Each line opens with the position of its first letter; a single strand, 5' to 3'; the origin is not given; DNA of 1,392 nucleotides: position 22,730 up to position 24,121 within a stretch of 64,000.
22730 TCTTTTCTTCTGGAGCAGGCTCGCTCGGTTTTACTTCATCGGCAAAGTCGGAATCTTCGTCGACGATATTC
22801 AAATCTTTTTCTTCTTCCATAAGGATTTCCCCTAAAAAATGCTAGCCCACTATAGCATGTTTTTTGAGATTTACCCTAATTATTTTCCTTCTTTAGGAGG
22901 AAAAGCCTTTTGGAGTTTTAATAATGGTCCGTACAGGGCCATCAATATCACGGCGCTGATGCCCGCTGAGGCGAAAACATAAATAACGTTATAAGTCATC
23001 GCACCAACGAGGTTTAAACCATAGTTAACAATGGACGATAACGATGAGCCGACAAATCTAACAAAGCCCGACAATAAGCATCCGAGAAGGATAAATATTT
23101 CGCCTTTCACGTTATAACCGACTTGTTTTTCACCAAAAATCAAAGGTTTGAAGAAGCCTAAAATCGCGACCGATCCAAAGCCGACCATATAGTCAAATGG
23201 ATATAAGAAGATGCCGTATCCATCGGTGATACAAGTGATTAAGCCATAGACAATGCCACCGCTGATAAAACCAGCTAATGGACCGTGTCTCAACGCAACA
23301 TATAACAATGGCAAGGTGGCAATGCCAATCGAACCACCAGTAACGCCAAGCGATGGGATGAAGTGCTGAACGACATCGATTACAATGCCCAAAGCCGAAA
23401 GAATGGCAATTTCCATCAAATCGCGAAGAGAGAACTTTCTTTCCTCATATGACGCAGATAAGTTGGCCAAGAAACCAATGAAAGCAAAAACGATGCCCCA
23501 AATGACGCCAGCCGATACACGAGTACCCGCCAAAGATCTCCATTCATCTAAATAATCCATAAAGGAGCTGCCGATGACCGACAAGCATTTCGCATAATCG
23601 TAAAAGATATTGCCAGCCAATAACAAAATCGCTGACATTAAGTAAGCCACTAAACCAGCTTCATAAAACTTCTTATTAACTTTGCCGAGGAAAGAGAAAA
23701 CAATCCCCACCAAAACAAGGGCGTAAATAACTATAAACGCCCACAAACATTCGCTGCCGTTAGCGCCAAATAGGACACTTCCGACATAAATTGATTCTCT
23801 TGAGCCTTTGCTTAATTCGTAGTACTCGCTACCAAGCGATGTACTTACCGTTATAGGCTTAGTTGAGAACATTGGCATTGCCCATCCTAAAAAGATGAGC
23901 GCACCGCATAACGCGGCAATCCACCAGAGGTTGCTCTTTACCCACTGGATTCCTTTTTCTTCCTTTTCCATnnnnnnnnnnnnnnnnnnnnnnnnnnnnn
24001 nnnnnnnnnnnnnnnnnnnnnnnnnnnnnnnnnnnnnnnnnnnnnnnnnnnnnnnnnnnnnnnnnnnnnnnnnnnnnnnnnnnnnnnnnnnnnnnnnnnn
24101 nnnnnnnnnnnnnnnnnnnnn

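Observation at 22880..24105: TPP riboswitch controlling a ThiT-like ECF S component that carries an extra N-terminal 4-TM domain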

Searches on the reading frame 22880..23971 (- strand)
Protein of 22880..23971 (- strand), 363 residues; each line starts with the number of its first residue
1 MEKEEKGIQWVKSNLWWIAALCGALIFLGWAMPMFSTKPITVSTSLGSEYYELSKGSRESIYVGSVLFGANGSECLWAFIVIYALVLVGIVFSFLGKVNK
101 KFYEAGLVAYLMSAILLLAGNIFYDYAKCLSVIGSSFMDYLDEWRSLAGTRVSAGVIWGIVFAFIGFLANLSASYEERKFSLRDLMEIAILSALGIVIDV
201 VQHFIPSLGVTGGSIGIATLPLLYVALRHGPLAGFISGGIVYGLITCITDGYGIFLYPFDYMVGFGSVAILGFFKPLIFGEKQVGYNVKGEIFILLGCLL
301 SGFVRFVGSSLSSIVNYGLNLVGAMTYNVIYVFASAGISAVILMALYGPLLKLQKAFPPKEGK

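Call 6: search_protein_families(library=pfam, proteins=[window:22880-23971:-], max_evalue=1)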
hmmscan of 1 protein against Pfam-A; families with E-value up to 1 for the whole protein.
window:22880-23971:- (363 aa): 1 family
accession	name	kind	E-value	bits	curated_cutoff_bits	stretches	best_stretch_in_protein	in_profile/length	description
PF09515.15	Thia_YuaJ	-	1.1e-13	52.1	25.8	1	185-347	1-169/177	Thiamine transporter protein (Thia_YuaJ)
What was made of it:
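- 22880..23431 (-): ThiT S-component domain, residues 181-363, plus the stop codon. Pfam PF09515 scores 52.1 bits against a cut-off of 25.8, over residues 185-347 (call 6).
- On ThiT / YuaJ S component: 52.1 bits against 25.8, over residues 185-347 and covering 169 of 177 model positions (call 6).
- On Claudin / PMP22 / TARP tetraspan superfamily: The window protein has no Pfam hit at E up to 1 other than Thia_YuaJ (call 6).
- Checked: Pfam Thia_YuaJ matches only residues 185-347 (call 6).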

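Call 7: search_protein_families(library=ncbifam, proteins=[window:22880-23971:-], max_evalue=1)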
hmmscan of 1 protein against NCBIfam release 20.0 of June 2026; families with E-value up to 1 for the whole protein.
window:22880-23971:- (363 aa): 1 family
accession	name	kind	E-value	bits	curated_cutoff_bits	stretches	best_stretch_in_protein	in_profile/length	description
TIGR02357.1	ECF_ThiT_YuaJ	equivalog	1.3e-10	41.6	108.45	1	183-341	2-167/183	energy-coupled thiamine transporter ThiT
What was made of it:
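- On ThiT / YuaJ S component: 41.6 bits against 108.45 (call 7).
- NCBIfam's ThiT equivalog model scores only 41.6 against a cut-off of 108.45 (call 7). The NCBIfam ThiT equivalog score is far below its cut-off (call 7).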

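Call 9: find_homologous_proteins(query=window:22880-23971:-)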
Query window:22880-23971:- (363 aa): 118 proteins with E <= 0.001 among 8000 candidates.
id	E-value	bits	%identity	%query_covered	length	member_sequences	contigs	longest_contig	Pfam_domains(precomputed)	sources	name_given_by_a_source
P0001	4.6e-221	752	94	100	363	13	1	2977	PF09515.16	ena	-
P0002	1.2e-201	688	85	100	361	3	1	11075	PF09515.16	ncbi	-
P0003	1.9e-197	674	83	100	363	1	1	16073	PF07155.18,PF09515.16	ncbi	-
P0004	1.5e-190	652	82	100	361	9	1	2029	PF09515.16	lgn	-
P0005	2.5e-154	532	69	100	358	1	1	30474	PF09515.16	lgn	-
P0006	7.2e-141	488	62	99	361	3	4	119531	PF09515.16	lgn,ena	-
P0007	8.9e-121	422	56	99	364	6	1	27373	PF07155.18,PF09515.16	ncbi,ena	-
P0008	5.8e-118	413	52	99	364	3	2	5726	PF07155.18,PF09515.16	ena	-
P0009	3.2e-98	348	47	98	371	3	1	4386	PF09515.16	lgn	-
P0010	2.2e-77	279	39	98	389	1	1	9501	PF07155.18,PF09515.16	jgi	jgi:thiamine transporter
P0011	4.6e-77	278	42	98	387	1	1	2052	PF09515.16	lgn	-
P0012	3.2e-75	272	42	99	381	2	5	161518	PF09515.16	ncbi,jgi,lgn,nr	ncbi:MAG: energy-coupled thiamine transporter ThiT [Bacilli bacterium]|jgi:thiamine transporter ThiT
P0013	5.5e-67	245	38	99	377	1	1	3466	PF09515.16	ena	-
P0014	6.1e-67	245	38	99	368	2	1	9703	PF09515.16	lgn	-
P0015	9.0e-67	244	38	99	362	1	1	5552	PF09515.16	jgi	-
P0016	4.6e-65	239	39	99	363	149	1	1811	PF09515.16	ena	-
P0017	1.8e-64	237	41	99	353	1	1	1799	PF09515.16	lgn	-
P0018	1.9e-63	233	39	99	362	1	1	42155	PF09515.16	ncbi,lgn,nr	ncbi:MAG: energy-coupled thiamine transporter ThiT [Bacilli bacterium]|nr:energy-coupled thiamine tr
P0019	4.5e-62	229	37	99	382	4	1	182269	PF09515.16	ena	-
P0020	9.2e-62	228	36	99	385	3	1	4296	PF09515.16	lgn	-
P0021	1.1e-61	228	39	99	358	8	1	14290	PF07155.18,PF09515.16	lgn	-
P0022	3.6e-61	226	36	99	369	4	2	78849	PF09515.16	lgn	-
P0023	2.5e-60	223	37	97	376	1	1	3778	PF09515.16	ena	-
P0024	7.9e-60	221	39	99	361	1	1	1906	PF09515.16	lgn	-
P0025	5.7e-59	219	45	77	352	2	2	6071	PF09515.16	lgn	-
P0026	7.5e-59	218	33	99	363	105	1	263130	PF09515.16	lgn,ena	-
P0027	1.6e-58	217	43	83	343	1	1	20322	PF09515.16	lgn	-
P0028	1.8e-58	217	39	96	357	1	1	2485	PF09515.16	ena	-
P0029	2.1e-58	217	55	51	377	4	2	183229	PF07155.18,PF09515.16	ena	-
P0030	2.1e-58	217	36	99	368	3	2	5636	PF07155.18,PF09515.16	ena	-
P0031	3.0e-58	216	38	99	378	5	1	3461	PF07155.18,PF09515.16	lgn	-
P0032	2.4e-57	213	40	99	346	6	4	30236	PF09515.16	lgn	-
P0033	1.2e-56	211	40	85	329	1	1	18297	PF07155.18,PF09515.16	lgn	-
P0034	1.7e-56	210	37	99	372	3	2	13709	PF07155.18,PF09515.16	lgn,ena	-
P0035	4.4e-56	209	52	60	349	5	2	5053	PF07155.18,PF09515.16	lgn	-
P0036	6.1e-56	209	44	81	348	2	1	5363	PF09515.16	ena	-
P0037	8.0e-56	208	41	79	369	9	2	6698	PF07155.18,PF09515.16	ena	-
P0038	1.1e-55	208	40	82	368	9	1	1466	PF07155.18,PF09515.16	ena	-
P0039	1.2e-55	208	44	77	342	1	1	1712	PF09515.16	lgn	-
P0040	1.3e-55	208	42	77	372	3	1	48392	PF07155.18,PF09515.16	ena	-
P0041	1.3e-55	208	41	78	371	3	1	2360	PF07155.18,PF09515.16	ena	-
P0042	2.5e-55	207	37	99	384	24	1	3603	PF07155.18,PF09515.16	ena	-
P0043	3.1e-55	206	36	98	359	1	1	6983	PF07155.18,PF09515.16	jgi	-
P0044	4.1e-55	206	42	80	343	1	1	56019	PF07155.18,PF09515.16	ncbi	-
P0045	6.3e-55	205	42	80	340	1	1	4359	PF07155.18,PF09515.16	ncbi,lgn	-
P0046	6.8e-55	205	38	87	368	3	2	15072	PF07155.18,PF09515.16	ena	-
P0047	1.6e-54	204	37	99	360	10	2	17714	PF09515.16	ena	-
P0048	1.6e-54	204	37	99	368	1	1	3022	PF07155.18,PF09515.16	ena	-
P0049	1.9e-54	204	35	99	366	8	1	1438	PF07155.18,PF09515.16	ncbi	-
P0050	4.9e-54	202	42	76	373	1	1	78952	PF07155.18,PF09515.16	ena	-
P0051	8.8e-54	202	42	76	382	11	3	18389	PF07155.18,PF09515.16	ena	-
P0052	9.7e-54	201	37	98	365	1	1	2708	PF07155.18,PF09515.16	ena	-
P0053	9.9e-54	201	36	97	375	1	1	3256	PF07155.18,PF09515.16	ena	-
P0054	1.2e-53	201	39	84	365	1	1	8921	PF07155.18,PF09515.16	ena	-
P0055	1.8e-53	200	44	66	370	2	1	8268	PF07155.18,PF09515.16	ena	-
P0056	2.1e-53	200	52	53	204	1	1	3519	PF07155.18,PF09515.16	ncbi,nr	ncbi:MAG: energy-coupled thiamine transporter ThiT, partial [Bacilli bacterium]|nr:energy-coupled th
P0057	3.1e-53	200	36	79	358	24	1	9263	PF07155.18,PF09515.16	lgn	-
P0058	3.2e-53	200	49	58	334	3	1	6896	PF09515.16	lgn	-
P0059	3.3e-53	200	42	83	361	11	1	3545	PF09515.16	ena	-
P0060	3.8e-53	199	41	79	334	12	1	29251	PF07155.18,PF09515.16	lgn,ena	-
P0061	4.8e-53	199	49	58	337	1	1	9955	PF09515.16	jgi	-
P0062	7.2e-53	199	44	65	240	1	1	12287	PF07155.18,PF09515.16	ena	-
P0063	9.1e-53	198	50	59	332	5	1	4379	PF07155.18,PF09515.16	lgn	-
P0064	1.1e-52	198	51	52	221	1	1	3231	PF07155.18,PF09515.16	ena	-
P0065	1.1e-52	198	36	97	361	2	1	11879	PF07155.18,PF09515.16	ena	-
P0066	1.3e-52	198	42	76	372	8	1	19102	PF07155.18,PF09515.16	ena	-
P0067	1.3e-52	198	40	75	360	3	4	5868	PF07155.18,PF09515.16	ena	-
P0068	1.4e-52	198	43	80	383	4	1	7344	PF09515.16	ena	-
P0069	2.9e-52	197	38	98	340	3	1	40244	PF09515.16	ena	-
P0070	1.0e-51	195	35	99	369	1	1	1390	PF07155.18,PF09515.16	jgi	-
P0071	1.4e-51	194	42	78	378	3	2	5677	PF07155.18,PF09515.16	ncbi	-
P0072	1.7e-51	194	41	78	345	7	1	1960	PF07155.18,PF09515.16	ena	-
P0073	3.6e-51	193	38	99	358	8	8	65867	PF09515.16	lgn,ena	-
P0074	9.5e-51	192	43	68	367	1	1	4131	PF07155.18,PF09515.16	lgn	-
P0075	1.4e-50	191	37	84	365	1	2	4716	PF07155.18,PF09515.16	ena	-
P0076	1.9e-49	187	40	79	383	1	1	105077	PF07155.18,PF09515.16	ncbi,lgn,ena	-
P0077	2.2e-49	187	58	42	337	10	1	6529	PF07155.18,PF09515.16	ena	-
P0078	2.9e-49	187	44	62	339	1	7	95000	PF07155.18,PF09515.16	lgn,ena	-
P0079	3.9e-49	186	45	59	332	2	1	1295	PF07155.18,PF09515.16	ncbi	-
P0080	5.2e-49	186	46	62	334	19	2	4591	PF07155.18,PF09515.16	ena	-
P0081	5.7e-49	186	48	62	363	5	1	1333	PF07155.18,PF09515.16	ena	-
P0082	1.6e-48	184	42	67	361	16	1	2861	PF07155.18,PF09515.16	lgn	-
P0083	1.7e-48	184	39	79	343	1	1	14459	PF09515.16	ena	-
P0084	2.2e-48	184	47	59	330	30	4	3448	PF07155.18,PF09515.16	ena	-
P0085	3.5e-48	183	51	52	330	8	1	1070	PF07155.18,PF09515.16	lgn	-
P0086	4.0e-48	183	49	52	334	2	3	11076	PF07155.18,PF09515.16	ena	-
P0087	1.8e-47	181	36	89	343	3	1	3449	PF09515.16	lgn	-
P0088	2.6e-47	180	34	95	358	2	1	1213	PF09515.16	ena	-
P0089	3.4e-47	180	36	99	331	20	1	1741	PF07155.18,PF09515.16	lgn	-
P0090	9.5e-47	178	41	78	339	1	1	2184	PF09515.16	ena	-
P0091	1.9e-46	177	50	57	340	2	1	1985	PF09515.16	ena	-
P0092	6.4e-46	176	45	54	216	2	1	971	PF07155.18,PF09515.16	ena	-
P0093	9.5e-46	175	47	57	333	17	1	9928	PF07155.18,PF09515.16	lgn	-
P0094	2.7e-45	174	43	67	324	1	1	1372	PF09515.16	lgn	-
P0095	3.4e-45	173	49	51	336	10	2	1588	PF07155.18,PF09515.16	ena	-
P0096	3.6e-45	173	47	53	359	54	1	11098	PF09515.16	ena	-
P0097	1.3e-44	171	39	61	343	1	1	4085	PF07155.18,PF09515.16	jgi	jgi:thiamine transporter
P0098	1.4e-44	171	39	83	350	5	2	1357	PF09515.16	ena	-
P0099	1.5e-44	171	49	53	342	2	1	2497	PF09515.16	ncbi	-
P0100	2.9e-44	170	43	58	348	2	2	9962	PF07155.18,PF09515.16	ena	-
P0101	9.1e-44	169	47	52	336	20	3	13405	PF07155.18,PF09515.16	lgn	-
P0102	1.8e-43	168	45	60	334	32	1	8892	PF07155.18,PF09515.16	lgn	-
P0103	7.7e-42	162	41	63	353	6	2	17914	PF09515.16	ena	-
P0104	4.1e-41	160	36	78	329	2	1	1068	PF07155.18,PF09515.16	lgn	-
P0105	6.0e-41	159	33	99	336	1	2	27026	PF09515.16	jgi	jgi:thiamine transporter ThiT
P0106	8.2e-41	159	43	61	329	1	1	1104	PF09515.16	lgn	-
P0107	1.1e-40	159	39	71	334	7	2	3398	PF09515.16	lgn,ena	-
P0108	5.0e-40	156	45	52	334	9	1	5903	PF09515.16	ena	-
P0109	1.6e-39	155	44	52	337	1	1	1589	PF09515.16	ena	-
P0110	1.8e-39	154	48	49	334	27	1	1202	PF09515.16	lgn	-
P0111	3.6e-39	154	58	36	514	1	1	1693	PF13306.13,PF07155.18,PF09515.16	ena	-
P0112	1.1e-37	149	37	80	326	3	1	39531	PF09515.16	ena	-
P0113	3.3e-37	147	37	80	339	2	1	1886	PF09515.16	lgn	-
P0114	9.1e-36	142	34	81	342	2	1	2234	PF07155.18,PF09515.16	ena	-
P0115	7.0e-32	130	35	72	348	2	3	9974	PF09515.16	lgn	-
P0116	4.0e-30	124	41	51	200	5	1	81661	PF07155.18,PF12822.13,PF09515.16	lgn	-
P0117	3.9e-26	111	40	49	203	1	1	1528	PF07155.18,PF12822.13,PF09515.16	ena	-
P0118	6.4e-20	90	40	37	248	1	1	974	PF07155.18,PF09515.16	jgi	jgi:thiamine transporter ThiT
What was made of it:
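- A few database relatives are short, 200-248 aa (call 9). 111 clusters keep the length (call 9).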

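Call 19: find_encoding_contigs(protein=window:22880-23971:-, flank=3000, max_places=4)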
Protein window:22880-23971:- (363 aa): 1 contig read that carries it; 1 place shown.
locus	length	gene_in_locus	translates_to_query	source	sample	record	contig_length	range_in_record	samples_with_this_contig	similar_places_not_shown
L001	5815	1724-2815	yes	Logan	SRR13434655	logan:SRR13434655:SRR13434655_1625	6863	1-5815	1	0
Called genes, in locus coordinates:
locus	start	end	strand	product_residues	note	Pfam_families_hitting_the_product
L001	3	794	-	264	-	?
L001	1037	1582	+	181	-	PF03167:UDG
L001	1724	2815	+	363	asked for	PF09515:Thia_YuaJ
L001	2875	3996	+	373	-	-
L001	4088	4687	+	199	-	PF04167:DUF402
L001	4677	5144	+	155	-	PF02367:TsaE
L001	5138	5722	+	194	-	PF00814:TsaD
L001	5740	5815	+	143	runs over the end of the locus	PF13527:Acetyltransf_9 (weak), PF13673:Acetyltransf_10, PF00583:Acetyltransf_1, PF13508:Acetyltransf_7, PF08445:FR47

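Call 20: find_related_loci(query=A1, collection=genome_contigs, flank=3000)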
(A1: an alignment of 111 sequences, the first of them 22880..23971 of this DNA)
Query A1 (363 aa) in genome_contigs; peptide patterns used: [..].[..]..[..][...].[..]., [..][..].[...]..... (x = any residue, [..] = any of these).
194 stretches matched a pattern; 158 encode a relative of the query (tblastn E <= 1e-3); the best 80 are kept; 80 distinct loci.
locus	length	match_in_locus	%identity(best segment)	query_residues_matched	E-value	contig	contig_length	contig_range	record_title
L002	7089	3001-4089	95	1-363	0e+0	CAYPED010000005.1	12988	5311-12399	MAG TPA_asm: uncultured Staphylococcaceae bacterium isolate binchicken_co323_37 genome assembly, contig: NODE_5227_lengt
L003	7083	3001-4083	84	1-363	0e+0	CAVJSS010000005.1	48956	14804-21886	uncultured Eubacteriales bacterium isolate H07682-L1_cleanbin_000032 genome assembly, contig: Spades_H07682-L1_contig_43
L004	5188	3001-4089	83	1-363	0e+0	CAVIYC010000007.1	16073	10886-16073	Oscillospiraceae bacterium isolate G02630-L1_cleanbin_000035 genome assembly, contig: Spades_G02630-L1_contig_1745, whol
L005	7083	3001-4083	82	1-363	0e+0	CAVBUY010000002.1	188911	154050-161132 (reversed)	Alistipes shahii isolate H07663-L1_cleanbin_000029 genome assembly, contig: Spades_H07663-L1_contig_12, whole genome sho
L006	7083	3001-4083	91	1-363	0e+0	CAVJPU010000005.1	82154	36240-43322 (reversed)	bacterium isolate H07650-L1_cleanbin_000012 genome assembly, contig: Spades_H07650-L1_contig_34, whole genome shotgun se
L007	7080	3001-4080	56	1-361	3e-127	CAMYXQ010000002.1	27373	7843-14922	MAG TPA_asm: uncultured Bacillales bacterium isolate SRR10912534_bin.23_metaWRAP_v1.3_MAG genome assembly, contig: ERZ14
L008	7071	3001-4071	42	4-361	2e-80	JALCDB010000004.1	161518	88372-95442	MAG: Bacilli bacterium isolate UW_MP_BACIL4_1 Ga0455798_00040, whole genome shotgun sequence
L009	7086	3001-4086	39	3-361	3e-74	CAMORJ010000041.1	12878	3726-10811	MAG: uncultured Firmicutes bacterium isolate SRR873608_bin.203_metaWRAP_v1.3_MAG genome assembly, contig: NODE_15174_len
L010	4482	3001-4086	39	1-360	4e-72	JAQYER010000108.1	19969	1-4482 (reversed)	MAG: Bacillales bacterium isolate SUG1798 k141_2866630, whole genome shotgun sequence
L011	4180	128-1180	37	6-362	2e-71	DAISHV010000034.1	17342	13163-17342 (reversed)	MAG TPA_asm: Bacillota bacterium isolate CTOTU1930 NODE_1110_length_17342_cov_11.496963, whole genome shotgun sequence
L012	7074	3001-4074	38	1-360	2e-70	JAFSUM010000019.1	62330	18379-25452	MAG: Bacilli bacterium isolate RGIG3485 Goat_Rumen.Co__c1044518, whole genome shotgun sequence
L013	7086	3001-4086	39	1-360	1e-70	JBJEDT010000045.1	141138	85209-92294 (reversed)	MAG: Bacilli bacterium isolate LOHA10_bin.022 NODE_6_length_141138_cov_20.309144, whole genome shotgun sequence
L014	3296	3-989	38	25-361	9e-69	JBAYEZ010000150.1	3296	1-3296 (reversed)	MAG: Bacilli bacterium isolate SO_2016_CLC_T2_9 scaffold68805_PH3_Jul20_2016, whole genome shotgun sequence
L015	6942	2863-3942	39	1-358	1e-66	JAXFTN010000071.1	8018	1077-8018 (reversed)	MAG: Bacilli bacterium isolate SUG2458 k141_3527662, whole genome shotgun sequence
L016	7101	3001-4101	39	4-358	1e-68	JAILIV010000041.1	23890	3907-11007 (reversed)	MAG: Bacilli bacterium isolate RUI159 k141_14034109_flag=0_multi=31.9869_len=23890, whole genome shotgun sequence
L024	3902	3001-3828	42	70-361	2e-61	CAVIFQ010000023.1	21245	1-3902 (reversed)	Roseburia hominis isolate H07682-L1_cleanbin_000019 genome assembly, contig: Spades_H07682-L1_contig_1881, whole genome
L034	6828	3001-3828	42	70-361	3e-58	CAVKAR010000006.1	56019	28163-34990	Lachnospiraceae bacterium isolate H07658-L1_cleanbin_000005 genome assembly, contig: Spades_H07658-L1_contig_117, whole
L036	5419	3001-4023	36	1-362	3e-58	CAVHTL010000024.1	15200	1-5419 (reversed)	bacterium isolate H07637-L1_cleanbin_000029 genome assembly, contig: Spades_H07637-L1_contig_2335, whole genome shotgun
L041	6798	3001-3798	41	77-358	1e-57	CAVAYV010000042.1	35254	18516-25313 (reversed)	bacterium isolate H07662-L1_cleanbin_000003 genome assembly, contig: Spades_H07662-L1_contig_51, whole genome shotgun se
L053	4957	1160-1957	41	77-361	2e-56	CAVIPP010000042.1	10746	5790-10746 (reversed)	Oscillospiraceae bacterium isolate H07676-L1_cleanbin_000086 genome assembly, contig: Spades_H07676-L1_contig_5218, whol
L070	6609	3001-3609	49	158-360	8e-53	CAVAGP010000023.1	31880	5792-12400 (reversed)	Faecalibacillus sp. isolate H07605-L1_cleanbin_000015 genome assembly, contig: Spades_H07605-L1_contig_468, whole genome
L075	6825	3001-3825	40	77-360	4e-51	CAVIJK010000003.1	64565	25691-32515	bacterium isolate H07616-L1_cleanbin_000030 genome assembly, contig: Spades_H07616-L1_contig_192, whole genome shotgun s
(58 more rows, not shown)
